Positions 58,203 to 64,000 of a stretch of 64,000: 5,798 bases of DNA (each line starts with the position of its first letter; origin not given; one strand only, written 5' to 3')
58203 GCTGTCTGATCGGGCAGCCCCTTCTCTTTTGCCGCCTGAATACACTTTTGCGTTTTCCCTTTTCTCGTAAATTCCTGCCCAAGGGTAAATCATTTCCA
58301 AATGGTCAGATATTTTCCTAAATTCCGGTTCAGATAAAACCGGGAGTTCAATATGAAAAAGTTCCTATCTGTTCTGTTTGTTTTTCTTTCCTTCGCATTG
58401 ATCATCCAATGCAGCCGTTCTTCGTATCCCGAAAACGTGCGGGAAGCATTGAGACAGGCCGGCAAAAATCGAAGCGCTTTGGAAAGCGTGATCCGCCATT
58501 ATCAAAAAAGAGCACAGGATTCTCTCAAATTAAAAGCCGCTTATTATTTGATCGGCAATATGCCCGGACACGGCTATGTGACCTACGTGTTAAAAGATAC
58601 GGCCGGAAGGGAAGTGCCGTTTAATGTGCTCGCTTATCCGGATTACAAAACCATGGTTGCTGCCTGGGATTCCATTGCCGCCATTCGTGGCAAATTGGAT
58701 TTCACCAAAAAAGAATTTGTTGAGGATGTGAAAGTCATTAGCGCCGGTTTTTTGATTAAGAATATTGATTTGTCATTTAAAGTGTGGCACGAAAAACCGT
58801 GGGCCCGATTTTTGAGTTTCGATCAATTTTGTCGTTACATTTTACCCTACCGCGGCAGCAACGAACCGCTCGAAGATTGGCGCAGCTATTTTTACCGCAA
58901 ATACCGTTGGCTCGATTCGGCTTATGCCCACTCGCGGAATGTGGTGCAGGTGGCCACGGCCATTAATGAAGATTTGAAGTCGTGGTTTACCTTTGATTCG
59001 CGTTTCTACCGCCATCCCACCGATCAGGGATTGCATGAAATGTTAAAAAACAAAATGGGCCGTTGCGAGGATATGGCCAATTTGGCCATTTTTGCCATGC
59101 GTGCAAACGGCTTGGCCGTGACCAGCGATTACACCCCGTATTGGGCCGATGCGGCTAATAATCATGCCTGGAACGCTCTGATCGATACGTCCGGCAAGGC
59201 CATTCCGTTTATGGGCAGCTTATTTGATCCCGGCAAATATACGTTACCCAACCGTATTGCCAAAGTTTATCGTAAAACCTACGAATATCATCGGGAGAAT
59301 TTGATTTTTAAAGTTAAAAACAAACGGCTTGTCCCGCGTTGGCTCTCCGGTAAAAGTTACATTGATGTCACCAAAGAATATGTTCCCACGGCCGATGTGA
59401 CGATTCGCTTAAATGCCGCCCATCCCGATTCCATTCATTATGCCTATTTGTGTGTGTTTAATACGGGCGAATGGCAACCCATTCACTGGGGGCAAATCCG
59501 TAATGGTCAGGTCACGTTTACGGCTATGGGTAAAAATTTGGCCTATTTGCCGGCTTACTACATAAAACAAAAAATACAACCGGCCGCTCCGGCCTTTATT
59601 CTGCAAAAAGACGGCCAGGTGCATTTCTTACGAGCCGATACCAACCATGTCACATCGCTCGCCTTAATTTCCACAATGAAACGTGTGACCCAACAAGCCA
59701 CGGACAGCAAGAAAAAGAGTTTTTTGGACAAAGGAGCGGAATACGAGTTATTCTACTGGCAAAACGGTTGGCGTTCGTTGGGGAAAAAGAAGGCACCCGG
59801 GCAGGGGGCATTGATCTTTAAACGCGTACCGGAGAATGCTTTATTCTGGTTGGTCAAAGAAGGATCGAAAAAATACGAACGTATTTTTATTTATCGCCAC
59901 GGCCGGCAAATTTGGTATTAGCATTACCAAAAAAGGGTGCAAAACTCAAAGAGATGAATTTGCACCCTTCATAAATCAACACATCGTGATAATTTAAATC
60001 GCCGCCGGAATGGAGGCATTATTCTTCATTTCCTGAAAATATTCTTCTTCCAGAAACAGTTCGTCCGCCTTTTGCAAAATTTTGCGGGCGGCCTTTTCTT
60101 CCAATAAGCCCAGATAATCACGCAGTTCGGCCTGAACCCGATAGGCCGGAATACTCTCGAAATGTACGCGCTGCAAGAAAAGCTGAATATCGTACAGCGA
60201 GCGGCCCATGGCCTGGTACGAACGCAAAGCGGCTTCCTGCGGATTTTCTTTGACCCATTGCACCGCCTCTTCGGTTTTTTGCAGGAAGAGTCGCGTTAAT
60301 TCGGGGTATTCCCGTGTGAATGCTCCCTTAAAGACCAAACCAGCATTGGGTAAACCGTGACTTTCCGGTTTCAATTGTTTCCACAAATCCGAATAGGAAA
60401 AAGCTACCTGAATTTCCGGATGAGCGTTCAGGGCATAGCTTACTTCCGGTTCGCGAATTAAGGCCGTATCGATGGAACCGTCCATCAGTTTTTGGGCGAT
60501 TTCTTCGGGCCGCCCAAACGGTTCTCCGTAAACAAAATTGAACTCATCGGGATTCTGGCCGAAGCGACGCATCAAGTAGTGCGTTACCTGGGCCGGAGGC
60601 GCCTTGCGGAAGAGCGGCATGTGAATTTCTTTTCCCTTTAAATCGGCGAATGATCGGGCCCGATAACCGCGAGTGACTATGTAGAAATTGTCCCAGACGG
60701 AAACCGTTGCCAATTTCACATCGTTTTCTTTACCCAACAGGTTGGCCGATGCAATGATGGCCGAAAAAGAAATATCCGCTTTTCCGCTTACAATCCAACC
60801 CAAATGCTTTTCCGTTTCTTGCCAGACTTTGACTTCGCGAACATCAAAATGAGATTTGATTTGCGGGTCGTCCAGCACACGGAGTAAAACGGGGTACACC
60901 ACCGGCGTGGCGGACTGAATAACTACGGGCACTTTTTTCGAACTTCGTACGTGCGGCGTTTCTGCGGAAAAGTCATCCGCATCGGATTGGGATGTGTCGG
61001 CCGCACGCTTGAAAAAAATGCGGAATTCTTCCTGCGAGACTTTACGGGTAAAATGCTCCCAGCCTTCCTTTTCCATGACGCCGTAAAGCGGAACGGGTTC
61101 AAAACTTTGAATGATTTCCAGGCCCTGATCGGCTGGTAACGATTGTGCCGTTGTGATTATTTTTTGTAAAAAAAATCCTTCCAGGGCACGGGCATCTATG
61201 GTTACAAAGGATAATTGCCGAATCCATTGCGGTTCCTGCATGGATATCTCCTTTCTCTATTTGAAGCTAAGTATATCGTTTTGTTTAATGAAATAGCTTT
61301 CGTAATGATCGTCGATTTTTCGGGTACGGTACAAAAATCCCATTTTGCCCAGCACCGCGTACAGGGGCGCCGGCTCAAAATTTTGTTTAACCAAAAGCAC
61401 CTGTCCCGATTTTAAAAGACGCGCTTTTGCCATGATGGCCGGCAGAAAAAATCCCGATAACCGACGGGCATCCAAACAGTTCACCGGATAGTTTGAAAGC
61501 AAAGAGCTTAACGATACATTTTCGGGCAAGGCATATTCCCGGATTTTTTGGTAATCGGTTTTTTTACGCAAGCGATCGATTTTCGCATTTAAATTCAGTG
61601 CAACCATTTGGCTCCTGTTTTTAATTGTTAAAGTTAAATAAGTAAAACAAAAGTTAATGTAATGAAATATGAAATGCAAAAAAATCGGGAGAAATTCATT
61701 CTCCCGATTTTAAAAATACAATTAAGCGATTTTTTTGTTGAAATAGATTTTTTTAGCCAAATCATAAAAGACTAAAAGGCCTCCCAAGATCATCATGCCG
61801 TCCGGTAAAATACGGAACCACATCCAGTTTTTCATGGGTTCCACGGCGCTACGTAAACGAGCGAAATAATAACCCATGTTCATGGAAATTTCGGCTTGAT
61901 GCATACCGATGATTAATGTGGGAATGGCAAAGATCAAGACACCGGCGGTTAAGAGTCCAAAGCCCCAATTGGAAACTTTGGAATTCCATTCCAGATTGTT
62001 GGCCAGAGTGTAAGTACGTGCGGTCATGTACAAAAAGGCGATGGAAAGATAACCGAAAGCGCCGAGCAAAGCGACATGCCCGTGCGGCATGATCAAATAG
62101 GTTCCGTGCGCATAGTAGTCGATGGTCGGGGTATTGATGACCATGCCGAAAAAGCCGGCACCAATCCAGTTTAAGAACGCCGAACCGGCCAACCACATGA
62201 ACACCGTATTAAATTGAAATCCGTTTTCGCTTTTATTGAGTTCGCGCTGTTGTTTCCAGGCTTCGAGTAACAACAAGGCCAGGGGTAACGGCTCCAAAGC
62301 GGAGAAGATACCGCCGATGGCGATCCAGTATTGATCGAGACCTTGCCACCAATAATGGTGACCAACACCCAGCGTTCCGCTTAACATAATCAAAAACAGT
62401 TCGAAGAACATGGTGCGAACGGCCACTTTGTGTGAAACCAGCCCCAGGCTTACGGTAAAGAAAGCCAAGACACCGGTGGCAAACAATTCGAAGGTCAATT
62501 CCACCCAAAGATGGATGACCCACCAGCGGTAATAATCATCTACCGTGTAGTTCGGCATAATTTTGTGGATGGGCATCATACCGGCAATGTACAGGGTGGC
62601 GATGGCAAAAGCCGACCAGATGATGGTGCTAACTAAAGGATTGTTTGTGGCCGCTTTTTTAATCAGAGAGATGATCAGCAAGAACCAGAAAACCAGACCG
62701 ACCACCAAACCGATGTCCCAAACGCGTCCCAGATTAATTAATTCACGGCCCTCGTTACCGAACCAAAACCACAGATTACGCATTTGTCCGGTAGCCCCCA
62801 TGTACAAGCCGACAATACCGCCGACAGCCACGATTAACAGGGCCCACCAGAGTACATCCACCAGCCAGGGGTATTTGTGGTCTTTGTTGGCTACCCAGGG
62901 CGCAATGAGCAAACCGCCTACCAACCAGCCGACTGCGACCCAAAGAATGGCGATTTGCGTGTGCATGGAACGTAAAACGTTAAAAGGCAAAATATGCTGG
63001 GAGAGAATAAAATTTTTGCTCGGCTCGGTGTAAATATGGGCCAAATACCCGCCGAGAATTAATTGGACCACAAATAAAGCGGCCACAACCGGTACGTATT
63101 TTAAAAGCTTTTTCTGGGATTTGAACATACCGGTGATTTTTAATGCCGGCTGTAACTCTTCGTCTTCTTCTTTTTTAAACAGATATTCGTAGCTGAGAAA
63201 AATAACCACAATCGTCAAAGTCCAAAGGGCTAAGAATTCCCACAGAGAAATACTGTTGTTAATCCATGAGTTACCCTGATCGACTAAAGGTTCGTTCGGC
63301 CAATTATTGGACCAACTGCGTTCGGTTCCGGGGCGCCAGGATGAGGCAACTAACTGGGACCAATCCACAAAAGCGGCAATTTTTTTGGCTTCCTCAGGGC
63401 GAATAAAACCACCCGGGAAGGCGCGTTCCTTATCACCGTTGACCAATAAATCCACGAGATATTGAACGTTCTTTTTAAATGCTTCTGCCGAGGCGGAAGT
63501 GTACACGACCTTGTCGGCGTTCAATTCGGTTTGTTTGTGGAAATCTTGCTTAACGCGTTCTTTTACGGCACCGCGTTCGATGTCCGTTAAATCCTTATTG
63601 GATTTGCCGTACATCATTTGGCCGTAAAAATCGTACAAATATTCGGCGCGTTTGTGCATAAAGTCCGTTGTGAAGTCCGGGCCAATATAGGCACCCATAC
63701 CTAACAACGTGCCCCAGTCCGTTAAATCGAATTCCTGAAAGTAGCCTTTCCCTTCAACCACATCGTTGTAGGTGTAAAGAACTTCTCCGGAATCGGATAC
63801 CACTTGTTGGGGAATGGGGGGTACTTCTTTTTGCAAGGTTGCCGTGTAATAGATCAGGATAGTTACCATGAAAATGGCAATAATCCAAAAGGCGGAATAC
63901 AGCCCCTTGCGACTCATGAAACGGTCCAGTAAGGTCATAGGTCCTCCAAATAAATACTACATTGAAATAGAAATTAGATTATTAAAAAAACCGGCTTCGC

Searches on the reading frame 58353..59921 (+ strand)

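Call 44: search_protein_families(library=pfam, proteins=[window:58353-59921:+], max_evalue=0.001)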
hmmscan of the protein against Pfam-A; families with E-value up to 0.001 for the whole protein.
window:58353-59921:+ (522 aa): 1 family
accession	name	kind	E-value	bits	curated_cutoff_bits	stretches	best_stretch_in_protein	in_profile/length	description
PF01841.26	Transglut_core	-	2.5e-08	34.6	23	1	196-277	13-97/108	Transglutaminase-like superfamily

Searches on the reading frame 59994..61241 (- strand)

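Call 44: search_protein_families(library=pfam, proteins=[window:59994-61241:-], max_evalue=0.001)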
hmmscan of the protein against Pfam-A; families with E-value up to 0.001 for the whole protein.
window:59994-61241:- (415 aa): 2 families
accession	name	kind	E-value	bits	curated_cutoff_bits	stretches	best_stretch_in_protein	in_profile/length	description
PF10006.14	DUF2249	-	2e-09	37.6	29.5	1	14-79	1-70/70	Uncharacterized conserved protein (DUF2249)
PF09084.16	NMT1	-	2.6e-06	28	20.5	1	149-337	37-216/216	NMT1/THI5 like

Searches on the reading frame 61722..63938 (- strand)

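Call 44: search_protein_families(library=pfam, proteins=[window:61722-63938:-], max_evalue=0.001)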
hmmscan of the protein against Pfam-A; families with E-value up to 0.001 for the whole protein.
window:61722-63938:- (738 aa): 2 families
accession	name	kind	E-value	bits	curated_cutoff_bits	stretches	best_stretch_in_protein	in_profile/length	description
PF00115.25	COX1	-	6.2e-54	183.9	34.8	1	279-710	4-431/436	Cytochrome C and Quinol oxidase polypeptide I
PF22085.1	NorB_cytochrome_c-like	-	1.4e-45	156.3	29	1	43-215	1-181/181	Nitric oxide reductase subunit B, cytochrome c-like domain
